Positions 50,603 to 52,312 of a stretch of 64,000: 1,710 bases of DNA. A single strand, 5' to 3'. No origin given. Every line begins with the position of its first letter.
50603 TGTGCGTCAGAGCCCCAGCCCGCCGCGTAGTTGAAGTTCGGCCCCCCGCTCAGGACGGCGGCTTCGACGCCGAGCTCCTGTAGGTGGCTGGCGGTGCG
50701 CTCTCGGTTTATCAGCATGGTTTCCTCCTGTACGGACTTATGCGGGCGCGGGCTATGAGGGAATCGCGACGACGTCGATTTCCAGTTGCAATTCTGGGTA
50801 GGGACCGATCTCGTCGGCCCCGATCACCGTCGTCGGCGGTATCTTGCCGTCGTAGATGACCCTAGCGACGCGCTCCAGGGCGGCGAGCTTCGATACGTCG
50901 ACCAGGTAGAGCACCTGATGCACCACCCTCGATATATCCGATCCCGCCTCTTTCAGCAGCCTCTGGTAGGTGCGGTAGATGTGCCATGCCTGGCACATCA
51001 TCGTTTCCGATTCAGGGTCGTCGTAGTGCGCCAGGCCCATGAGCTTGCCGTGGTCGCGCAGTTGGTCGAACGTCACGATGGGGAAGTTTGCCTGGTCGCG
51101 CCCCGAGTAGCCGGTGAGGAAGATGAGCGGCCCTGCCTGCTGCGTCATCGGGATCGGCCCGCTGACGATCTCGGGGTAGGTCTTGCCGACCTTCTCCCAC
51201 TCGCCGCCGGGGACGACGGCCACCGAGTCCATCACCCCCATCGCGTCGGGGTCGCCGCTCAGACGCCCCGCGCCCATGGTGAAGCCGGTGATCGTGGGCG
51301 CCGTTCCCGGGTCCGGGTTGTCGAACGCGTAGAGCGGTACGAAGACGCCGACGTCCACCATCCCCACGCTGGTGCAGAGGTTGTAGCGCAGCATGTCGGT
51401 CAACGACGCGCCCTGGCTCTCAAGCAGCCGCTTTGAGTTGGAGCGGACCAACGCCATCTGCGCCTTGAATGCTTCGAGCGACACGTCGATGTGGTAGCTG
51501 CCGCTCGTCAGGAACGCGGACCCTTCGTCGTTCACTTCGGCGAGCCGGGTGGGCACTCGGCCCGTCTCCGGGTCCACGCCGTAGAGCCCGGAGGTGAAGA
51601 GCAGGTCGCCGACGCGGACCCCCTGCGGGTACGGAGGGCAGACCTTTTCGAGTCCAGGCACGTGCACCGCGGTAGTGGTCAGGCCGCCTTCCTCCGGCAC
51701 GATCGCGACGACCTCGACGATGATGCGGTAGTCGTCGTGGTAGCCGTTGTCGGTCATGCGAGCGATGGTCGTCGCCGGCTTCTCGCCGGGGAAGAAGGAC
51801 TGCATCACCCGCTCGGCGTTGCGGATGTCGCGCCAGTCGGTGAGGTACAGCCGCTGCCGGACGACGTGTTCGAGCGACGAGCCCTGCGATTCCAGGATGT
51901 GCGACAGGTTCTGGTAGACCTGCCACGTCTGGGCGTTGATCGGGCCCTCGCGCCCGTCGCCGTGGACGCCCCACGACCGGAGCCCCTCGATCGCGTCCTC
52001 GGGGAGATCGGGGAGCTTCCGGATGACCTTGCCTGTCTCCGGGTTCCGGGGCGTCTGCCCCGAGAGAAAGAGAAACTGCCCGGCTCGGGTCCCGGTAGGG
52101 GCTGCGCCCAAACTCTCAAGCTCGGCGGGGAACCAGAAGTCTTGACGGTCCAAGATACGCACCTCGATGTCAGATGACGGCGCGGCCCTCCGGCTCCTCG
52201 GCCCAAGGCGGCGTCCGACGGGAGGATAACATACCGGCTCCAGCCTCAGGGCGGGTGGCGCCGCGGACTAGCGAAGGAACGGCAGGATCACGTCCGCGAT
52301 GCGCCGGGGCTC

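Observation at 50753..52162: Single-chain triple RidA (three tandem YjgF/RidA domains); three further RidA genes in the window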

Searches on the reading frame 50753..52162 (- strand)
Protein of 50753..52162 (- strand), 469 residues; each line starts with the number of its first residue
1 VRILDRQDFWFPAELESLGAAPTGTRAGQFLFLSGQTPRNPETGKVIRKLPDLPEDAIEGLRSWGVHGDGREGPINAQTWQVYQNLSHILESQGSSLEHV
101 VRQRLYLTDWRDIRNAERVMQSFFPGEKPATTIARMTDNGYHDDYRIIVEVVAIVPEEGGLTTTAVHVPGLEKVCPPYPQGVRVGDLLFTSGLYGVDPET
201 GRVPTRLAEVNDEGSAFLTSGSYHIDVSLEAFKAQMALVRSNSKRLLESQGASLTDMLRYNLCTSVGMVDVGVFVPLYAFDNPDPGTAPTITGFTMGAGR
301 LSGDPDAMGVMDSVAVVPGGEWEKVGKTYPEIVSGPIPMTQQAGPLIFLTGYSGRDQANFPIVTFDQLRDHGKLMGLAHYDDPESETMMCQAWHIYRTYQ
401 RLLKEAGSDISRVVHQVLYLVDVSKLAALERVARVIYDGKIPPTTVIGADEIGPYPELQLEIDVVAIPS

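Call 3: search_protein_families(library=pfam, proteins=[window:50753-52162:-], max_evalue=1)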
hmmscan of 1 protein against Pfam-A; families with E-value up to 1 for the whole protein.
window:50753-52162:- (469 aa): 1 family
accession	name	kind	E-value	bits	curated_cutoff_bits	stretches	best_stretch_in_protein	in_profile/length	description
PF01042.26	Ribonuc_L-PSP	-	4.1e-31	107.9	27.3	4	72-138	38-106/121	Endoribonuclease L-PSP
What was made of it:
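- On Rid (YjgF/YER057c/UK114) superfamily: PF01042 scores 107.9 bits against a cut-off of 27.3 (call 3).
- On Chorismatase (FkbO/Hyg5/XanB2): No Pfam family other than PF01042 matches at E<=1 (call 3).
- Closest known: Chorismatases FkbO/Hyg5. Different: No chorismatase-specific Pfam family matches (call 3).
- Checked: Pfam finds only PF01042 Ribonuc_L-PSP, E 4.1e-31, in 4 stretches (call 3).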

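Call 4: search_protein_families(library=ncbifam, proteins=[window:50753-52162:-], max_evalue=1)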
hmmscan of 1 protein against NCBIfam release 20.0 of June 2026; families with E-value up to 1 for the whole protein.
window:50753-52162:- (469 aa): 3 families
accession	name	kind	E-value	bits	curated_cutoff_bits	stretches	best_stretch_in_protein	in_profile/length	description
TIGR00004.1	TIGR00004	subfamily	1.8e-25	89.6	106.25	4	72-135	44-107/125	Rid family detoxifying hydrolase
TIGR03610.1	RutC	equivalog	2.1e-12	47.2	169.1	2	74-131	47-104/127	pyrimidine utilization protein C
NF008490.0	PRK11401.1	equivalog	5.7e-11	42.4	222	2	175-207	14-46/129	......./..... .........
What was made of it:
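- On Archetypal RidA subfamily (imine/enamine deaminase): 89.6 bits, summed over 4 stretches, against a cut-off of 106.25 (call 4).
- PF01042 and TIGR00004 are the best family matches (calls 3, 4). The TIGR00004 score summed over three modules is still below its cut-off (89.6 vs 106.25 bits, call 4).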

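Call 5: search_solved_structures(query=window:50753-52162:-, max_evalue=1, show_alignments=3)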
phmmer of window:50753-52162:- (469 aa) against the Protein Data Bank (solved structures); distinct sequences matched with E-value up to 1: 52.
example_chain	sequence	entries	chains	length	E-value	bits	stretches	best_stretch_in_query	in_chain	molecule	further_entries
3lyb_A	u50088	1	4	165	4.8e-16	61.7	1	24-155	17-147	Putative endoribonuclease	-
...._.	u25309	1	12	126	1.4e-10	43.7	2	72-137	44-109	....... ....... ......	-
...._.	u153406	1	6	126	1.4e-09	40.4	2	75-153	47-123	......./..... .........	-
3l7q_A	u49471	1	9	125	6.8e-09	38.1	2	75-153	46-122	Putative translation initiation inhibitor, aldR regulator-like protein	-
5y6u_A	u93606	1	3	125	1.6e-08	36.9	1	68-155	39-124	YabJ protein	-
5hp7_A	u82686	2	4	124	2e-08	36.5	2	75-133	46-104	Reactive Intermediate Deaminase A, chloroplastic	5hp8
1qd9_A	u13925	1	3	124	2.2e-08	36.4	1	68-155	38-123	PURINE REGULATORY PROTEIN YABJ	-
7cd2_A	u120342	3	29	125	3.4e-08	35.8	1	69-155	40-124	YabJ protein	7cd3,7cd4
2b33_A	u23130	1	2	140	3.6e-08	35.7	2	72-139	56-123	protein synthesis inhibitor, putative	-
6izh_A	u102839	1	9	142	4.9e-08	35.3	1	391-467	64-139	2-aminomuconate deaminase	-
1xrg_A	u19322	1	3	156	1.5e-07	33.7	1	72-135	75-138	Putative translation initiation inhibitor, yjgF family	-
2csl_A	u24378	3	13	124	1.1e-06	30.9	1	71-132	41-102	protein translation initiation inhibitor | translation initiation inhibitor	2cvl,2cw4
7zs6_AAA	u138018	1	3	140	2.3e-06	29.8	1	75-133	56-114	Reactive intermediate deaminase A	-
5yu2_A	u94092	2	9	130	3.8e-06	29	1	70-153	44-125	Translation initiation inhibitor homologue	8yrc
3k0t_A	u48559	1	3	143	3.9e-06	29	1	75-131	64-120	Endoribonuclease L-PSP, putative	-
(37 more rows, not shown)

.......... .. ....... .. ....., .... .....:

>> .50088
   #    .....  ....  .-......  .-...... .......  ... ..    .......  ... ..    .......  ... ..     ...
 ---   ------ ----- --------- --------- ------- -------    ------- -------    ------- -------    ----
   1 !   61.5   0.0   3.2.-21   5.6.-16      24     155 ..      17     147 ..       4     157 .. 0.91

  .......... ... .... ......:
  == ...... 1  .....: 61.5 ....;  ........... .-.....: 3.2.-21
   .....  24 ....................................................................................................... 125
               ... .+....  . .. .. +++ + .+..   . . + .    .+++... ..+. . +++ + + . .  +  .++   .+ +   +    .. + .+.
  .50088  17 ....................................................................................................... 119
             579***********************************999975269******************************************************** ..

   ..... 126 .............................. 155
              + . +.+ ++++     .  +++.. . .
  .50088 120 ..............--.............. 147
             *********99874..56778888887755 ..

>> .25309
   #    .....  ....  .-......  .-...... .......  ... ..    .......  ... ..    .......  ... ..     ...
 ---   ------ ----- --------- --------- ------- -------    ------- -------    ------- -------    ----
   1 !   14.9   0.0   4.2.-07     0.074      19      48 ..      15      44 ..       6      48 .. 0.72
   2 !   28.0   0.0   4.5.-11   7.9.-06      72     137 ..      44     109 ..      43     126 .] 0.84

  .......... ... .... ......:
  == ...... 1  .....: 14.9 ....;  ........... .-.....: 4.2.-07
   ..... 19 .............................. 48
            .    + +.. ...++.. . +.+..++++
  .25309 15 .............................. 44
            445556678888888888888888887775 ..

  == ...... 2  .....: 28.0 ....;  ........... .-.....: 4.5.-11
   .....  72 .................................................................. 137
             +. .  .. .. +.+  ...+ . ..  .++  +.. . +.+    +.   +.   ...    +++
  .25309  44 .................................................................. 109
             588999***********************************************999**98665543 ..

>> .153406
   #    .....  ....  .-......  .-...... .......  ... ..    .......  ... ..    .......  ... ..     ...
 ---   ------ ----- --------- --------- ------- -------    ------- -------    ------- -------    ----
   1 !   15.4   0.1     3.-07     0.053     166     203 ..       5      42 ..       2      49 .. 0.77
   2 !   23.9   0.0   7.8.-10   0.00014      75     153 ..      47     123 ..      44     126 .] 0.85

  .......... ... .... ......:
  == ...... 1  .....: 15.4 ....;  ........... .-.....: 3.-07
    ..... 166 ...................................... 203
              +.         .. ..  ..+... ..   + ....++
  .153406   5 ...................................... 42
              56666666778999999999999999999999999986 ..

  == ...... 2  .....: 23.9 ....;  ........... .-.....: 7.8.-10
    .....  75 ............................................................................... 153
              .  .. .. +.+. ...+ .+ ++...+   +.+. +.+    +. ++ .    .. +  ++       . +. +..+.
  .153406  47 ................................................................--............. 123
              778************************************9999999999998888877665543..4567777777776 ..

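Call 6: find_homologous_proteins(query=window:50753-52162:-, max_evalue=0.001)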
Query window:50753-52162:- (469 aa): 20 proteins with E <= 0.001 among 8000 candidates.
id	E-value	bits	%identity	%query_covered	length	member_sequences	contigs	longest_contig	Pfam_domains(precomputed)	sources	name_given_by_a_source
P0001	0.0e+0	1036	95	99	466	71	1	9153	PF01042.27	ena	-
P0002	2.4e-274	928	85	99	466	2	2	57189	PF01042.27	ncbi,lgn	-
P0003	2.1e-244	830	76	99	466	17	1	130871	PF01042.27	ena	-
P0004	7.4e-162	557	96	55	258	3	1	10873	PF01042.27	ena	-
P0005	5.7e-159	548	53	99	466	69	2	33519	PF01042.27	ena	-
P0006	9.8e-138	478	91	49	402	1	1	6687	PF01042.27,PF12704.15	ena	-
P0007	1.7e-124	434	48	98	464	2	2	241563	PF01042.27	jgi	jgi:enamine deaminase RidA (YjgF/YER057c/UK114 family)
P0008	1.5e-123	431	46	99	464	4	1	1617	PF01042.27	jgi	jgi:enamine deaminase RidA (YjgF/YER057c/UK114 family)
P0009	2.7e-121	424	46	99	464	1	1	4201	PF01042.27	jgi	-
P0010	9.8e-114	399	44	99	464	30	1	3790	PF01042.27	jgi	-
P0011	1.6e-113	398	44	99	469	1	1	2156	PF01042.27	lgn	-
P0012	3.1e-87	311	39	98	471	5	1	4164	PF01042.27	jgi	-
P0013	9.7e-80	287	37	98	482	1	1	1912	PF01042.27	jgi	-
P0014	4.4e-77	278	36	97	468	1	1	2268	PF01042.27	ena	-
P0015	3.0e-62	229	33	96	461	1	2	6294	PF01042.27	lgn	-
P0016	1.5e-52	197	30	96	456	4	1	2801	PF01042.27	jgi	-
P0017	8.3e-52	195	32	96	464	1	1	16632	PF01042.27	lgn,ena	-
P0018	7.2e-11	60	36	18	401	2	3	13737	PF01042.27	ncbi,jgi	jgi:enamine deaminase RidA (YjgF/YER057c/UK114 family)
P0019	7.6e-5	40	31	12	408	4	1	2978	PF01042.27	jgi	jgi:enamine deaminase RidA (YjgF/YER057c/UK114 family)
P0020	2.7e-4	38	24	34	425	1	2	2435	PF01042.27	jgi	jgi:enamine deaminase RidA (YjgF/YER057c/UK114 family)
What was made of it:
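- JGI labels homologues 'enamine deaminase RidA' (call 6).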

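Call 19: predict_structure(alignment_id=A1)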
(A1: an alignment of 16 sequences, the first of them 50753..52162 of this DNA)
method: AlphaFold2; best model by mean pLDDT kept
length: 469 residues; sequences in the alignment: 16
mean_pLDDT: 90.6   pTM: 0.91
mean pLDDT of the five models: 90.6, 88.3, 88.3, 88.1, 88.0
residues with pLDDT >= 90: 345; 70-90: 96; 50-70: 26; < 50: 2
segments of 3 or more residues with pLDDT < 50: none
pLDDT, mean of each block of 10 residues (from residue 1): 80 94 96 97 93 91 74 95 98 97 96 95 94 94 94 95 95 94 96 93 89 69 71 91 95 94 90 80 87 82 89 92 86 76 94 90 92 80 88 96 95 97 94 94 96 92 96
secondary structure, 60 per line:
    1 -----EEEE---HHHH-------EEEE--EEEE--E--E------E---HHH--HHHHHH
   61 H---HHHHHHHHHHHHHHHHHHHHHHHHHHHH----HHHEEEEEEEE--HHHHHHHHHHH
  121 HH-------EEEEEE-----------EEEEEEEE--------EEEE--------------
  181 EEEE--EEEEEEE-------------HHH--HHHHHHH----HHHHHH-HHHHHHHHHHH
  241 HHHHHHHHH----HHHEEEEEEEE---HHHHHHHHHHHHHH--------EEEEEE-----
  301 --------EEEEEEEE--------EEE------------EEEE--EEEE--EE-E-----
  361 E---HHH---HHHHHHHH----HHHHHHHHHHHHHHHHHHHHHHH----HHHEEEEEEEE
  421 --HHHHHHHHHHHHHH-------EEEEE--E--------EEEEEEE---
elements in order: E6-9 H13-16 E24-27 E30-33 H55-61 H65-92 E100-107 H110-122 E130-135 E147-154 E163-166 E181-184 E187-193 H212-218 H223-228 H230-249 E257-264 H268-281 E290-295 E309-316 E325-327 E340-343 E346-349 H371-378 H383-405 E413-420 H423-436 E444-448 E460-466
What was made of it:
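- Fold: the AF2 model has pLDDT 90.6 and pTM 0.91, and each module shows the Rid beta-beta-beta-alpha-beta-alpha-beta-beta pattern with ~8-residue linkers (call 19). The linkers are short and the model is confident as one body (call 19).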

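Call 22: find_related_loci(query=A1, collection=genome_contigs, flank=10000)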
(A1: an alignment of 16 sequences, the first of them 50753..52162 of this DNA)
Query A1 (469 aa) in genome_contigs; peptide patterns used: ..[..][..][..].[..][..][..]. (x = any residue, [..] = any of these).
107 stretches matched a pattern; 50 encode a relative of the query (tblastn E <= 1e-3); 50 distinct loci.
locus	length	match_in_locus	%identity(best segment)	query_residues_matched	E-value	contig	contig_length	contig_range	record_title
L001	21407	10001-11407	97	1-469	0e+0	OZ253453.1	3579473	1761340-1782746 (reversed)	MAG: Dehalococcoidia bacterium isolate 43ccb18f-af08-49d2-9d38-583f6829fde5 genome assembly, chromosome: 1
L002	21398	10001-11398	95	4-469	0e+0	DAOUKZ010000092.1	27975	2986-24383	MAG TPA_asm: Dehalococcoidia bacterium isolate S8_371 195270, whole genome shotgun sequence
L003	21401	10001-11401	94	3-469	0e+0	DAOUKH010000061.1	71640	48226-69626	MAG TPA_asm: Dehalococcoidia bacterium isolate S5_318 k113_940449, whole genome shotgun sequence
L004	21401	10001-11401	95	3-469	0e+0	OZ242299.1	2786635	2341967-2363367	MAG: Dehalococcoidia bacterium isolate bf0c3db4-aa9a-4590-80fe-59eb253c834e genome assembly, chromosome: 1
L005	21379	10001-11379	70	4-467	5e-162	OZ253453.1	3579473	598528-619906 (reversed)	MAG: Dehalococcoidia bacterium isolate 43ccb18f-af08-49d2-9d38-583f6829fde5 genome assembly, chromosome: 1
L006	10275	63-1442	40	3-467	6e-101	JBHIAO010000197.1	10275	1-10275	MAG: Anaerolineae bacterium isolate K_2_bin.73 NODE_3705_length_10275_cov_20.495401, whole genome shotgun sequence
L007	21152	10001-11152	35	14-453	5e-22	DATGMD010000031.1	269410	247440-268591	MAG TPA_asm: Chloroflexota bacterium isolate SMAG_U9903 k141_332109, whole genome shotgun sequence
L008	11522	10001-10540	29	4-274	6e-15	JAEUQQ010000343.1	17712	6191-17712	MAG: Acidobacteria bacterium isolate new MAG-255 k141_1906914, whole genome shotgun sequence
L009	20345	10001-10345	30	16-156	2e-14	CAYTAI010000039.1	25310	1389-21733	MAG TPA_asm: uncultured Verrucomicrobiota bacterium isolate SRP290908_co1_50 genome assembly, contig: NODE_2390_length_2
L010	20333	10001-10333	31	17-153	2e-14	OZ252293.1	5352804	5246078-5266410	MAG: Vicinamibacterales bacterium isolate 08279705-4e20-409b-9ee9-4721abb0d863 genome assembly, chromosome: 1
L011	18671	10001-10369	32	6-154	4e-14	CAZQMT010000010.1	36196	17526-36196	MAG TPA_asm: uncultured Vicinamibacterales bacterium isolate SRP092796_co5_802 genome assembly, contig: NODE_936_length_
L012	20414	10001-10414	29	3-166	2e-13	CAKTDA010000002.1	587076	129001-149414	MAG: uncultured Luteitalea sp. isolate REFINED_METABAT215_TOP10_CONTIGS_1500_ASSEMBLY_K77_MERGED__Nepal_MoBio_Fiber-Hadz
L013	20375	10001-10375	30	6-156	4e-13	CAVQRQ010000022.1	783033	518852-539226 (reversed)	MAG: uncultured Acidobacteriota bacterium isolate MFD09779.bin.2.167 genome assembly, contig: contig_9900, whole genome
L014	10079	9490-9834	30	16-156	6e-13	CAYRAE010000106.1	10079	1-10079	MAG TPA_asm: uncultured Luteitalea sp. isolate SRP344714_co1_117 genome assembly, contig: NODE_12100_length_10079_cov_7.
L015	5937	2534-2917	28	3-156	9e-13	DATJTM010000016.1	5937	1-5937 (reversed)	MAG TPA_asm: Luteitalea sp. isolate SMAG_U15020 k141_1562201, whole genome shotgun sequence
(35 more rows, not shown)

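Call 23: fold_search(model_id=the predicted structure, library=pdb)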
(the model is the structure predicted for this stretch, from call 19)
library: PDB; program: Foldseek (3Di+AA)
matches with E <= 10: 833; with E <= 0.001: 191
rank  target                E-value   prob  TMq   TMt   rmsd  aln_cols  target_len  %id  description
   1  3lyb_C                1.6e-11  1.00  0.27  0.91   1.8       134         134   30  Structure of putative endoribonuclease(KP1_3112) from Klebsiella pneumoniae (released 2010-03-23)
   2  3lyb_D                1.9e-11  1.00  0.27  0.91   1.7       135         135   30  Structure of putative endoribonuclease(KP1_3112) from Klebsiella pneumoniae (released 2010-03-23)
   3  3lyb_B                2.4e-11  1.00  0.28  0.90   1.8       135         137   30  Structure of putative endoribonuclease(KP1_3112) from Klebsiella pneumoniae (released 2010-03-23)
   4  3lyb_A                2.6e-11  1.00  0.28  0.90   1.8       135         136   30  Structure of putative endoribonuclease(KP1_3112) from Klebsiella pneumoniae (released 2010-03-23)
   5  4bps                  5.3e-11  1.00  0.45  0.62   5.5       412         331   14  Crystal structure of Chorismatase at 1.08 Angstrom resolution. (released 2013-09-18)
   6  6izh_D                2.9e-10  1.00  0.23  0.74   5.3       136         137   30  Crystal structure of deaminase AmnE from Pseudomonas sp. AP-3 (released 2019-01-02)
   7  8qov_B                4.5e-10  1.00  0.24  0.82   3.7       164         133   18  Capra hircus reactive intermediate deaminase A mutant - I126Y (released 2024-06-26)
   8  8qom_B                4.5e-10  1.00  0.24  0.81   3.8       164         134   18  Capra hircus reactive intermediate deaminase A mutant - R107W (released 2024-06-26)
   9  6tcd_E                4.8e-10  1.00  0.26  0.87   2.7       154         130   19  Crystal structure of Salmo salar RidA-2 (released 2020-07-29)
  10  1xrg_A                5.1e-10  1.00  0.21  0.77   3.4       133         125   26  Conserved hypothetical protein from Clostridium thermocellum Cth-2968 (released 2004-12-14)
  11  8qos_E                5.4e-10  1.00  0.26  0.85   2.7       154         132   18  Capra hircus reactive intermediate deaminase A - V25W (released 2024-06-26)
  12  8qov_A                5.4e-10  1.00  0.26  0.82   2.6       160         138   19  Capra hircus reactive intermediate deaminase A mutant - I126Y (released 2024-06-26)
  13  6izh_A                5.7e-10  1.00  0.23  0.74   5.2       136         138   30  Crystal structure of deaminase AmnE from Pseudomonas sp. AP-3 (released 2019-01-02)
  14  8qom_A                6.1e-10  1.00  0.24  0.81   3.8       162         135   18  Capra hircus reactive intermediate deaminase A mutant - R107W (released 2024-06-26)
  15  8qoq_B                6.1e-10  1.00  0.24  0.80   3.8       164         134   18  Capra hircus reactive intermediate deaminase A mutant - R107A (released 2024-06-26)
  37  5ag3_B                1.7e-09  1.00  0.46  0.63   5.1       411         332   11  Chorismatase mechanisms reveal fundamentally different types of reaction in a single conserved protein fold (released 2015-08-19)
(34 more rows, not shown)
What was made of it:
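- On Rid (YjgF/YER057c/UK114) superfamily: Each module matches RidA-family structures at TMt 0.8-0.9 (call 23).
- On 3lyb-type insertion-bearing Rid: TMt 0.90-0.91 and 30% identity (call 23).
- On Chorismatase (FkbO/Hyg5/XanB2): The overall fold is similar (TMt 0.62-0.63 over ~412 columns, call 23), but rmsd is above 5 A. Identity to 4bps and 5ag3 is 11-14% (call 23).
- Closest known: PDB 3lyb, 'putative endoribonuclease' KP1_3112 of Klebsiella pneumoniae. Same: It is the best match for each module: Foldseek TMt 0.90-0.91, rmsd 1.7-1.8 A, 30% identity (call 23), and phmmer E 4.8e-16 to module 1 (call 5).
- Foldseek matches each module to 3lyb at TMt 0.90-0.91 and 30% identity, matches RidA structures at TMt 0.8-0.9, and aligns the whole chain to chorismatases 4bps/5ag3 over 411-412 columns at TMt 0.62-0.63 (call 23).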

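Call 26: find_encoding_contigs(protein=P0007, flank=8000, max_places=2)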
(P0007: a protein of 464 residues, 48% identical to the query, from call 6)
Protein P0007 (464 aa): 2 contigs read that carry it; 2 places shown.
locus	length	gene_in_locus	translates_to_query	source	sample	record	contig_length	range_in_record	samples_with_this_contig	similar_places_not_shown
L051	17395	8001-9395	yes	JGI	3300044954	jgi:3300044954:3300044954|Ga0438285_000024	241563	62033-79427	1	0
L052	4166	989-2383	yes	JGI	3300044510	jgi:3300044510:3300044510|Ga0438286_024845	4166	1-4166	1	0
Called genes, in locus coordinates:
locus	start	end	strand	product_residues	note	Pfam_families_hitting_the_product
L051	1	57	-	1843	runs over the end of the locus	-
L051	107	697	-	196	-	PF14341:PilX_N (weak)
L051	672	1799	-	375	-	PF16074:PilW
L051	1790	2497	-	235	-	PF07963:N_methyl (weak), PF22150:Tt1218-like (weak)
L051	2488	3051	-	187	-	PF07963:N_methyl (weak), PF12019:GspH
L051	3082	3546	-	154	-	PF07963:N_methyl, PF16732:ComP_DUS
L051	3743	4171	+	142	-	PF01475:FUR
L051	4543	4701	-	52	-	-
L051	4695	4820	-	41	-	-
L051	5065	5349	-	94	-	-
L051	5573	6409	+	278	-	PF03401:TctC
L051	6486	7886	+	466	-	PF01979:Amidohydro_1, PF07969:Amidohydro_3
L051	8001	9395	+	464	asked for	PF01042:Ribonuc_L-PSP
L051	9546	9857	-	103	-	PF00543:P-II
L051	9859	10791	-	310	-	PF05982:Sbt_1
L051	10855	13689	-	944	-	PF02347:GDC-P, PF21478:GcvP2_C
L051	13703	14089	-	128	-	PF01597:GCV_H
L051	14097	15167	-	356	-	PF01571:GCV_T, PF08669:GCV_T_C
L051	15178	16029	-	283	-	PF02737:3HCDH_N, PF00725:3HCDH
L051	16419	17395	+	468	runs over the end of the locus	PF03972:MmgE_PrpD_N, PF19305:MmgE_PrpD_C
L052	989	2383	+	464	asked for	PF01042:Ribonuc_L-PSP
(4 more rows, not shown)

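Call 27: find_encoding_contigs(protein=P0005, flank=8000, max_places=2)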
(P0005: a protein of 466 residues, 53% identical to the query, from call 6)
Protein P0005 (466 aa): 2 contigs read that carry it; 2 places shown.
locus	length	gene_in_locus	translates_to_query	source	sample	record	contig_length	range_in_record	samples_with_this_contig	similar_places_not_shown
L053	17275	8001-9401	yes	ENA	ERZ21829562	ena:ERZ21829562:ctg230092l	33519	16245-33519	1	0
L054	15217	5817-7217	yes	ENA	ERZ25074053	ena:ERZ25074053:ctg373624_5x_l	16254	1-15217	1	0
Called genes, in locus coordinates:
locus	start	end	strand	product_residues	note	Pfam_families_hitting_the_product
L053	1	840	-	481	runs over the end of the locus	PF00496:SBP_bac_5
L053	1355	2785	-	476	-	PF00496:SBP_bac_5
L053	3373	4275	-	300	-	PF12911:OppC_N (weak), PF00528:BPD_transp_1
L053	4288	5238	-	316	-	PF00528:BPD_transp_1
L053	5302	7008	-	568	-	PF00496:SBP_bac_5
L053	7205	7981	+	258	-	PF00106:adh_short, PF13561:adh_short_C2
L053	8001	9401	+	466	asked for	PF01042:Ribonuc_L-PSP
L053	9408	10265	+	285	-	PF04909:Amidohydro_2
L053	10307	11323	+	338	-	PF00296:Bac_luciferase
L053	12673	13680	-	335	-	PF04909:Amidohydro_2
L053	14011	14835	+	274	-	PF00106:adh_short, PF08659:KR, PF13561:adh_short_C2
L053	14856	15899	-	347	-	-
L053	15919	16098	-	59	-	PF24696:UGSC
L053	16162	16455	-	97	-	PF24696:UGSC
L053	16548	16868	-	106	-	-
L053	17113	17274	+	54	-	?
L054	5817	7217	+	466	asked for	PF01042:Ribonuc_L-PSP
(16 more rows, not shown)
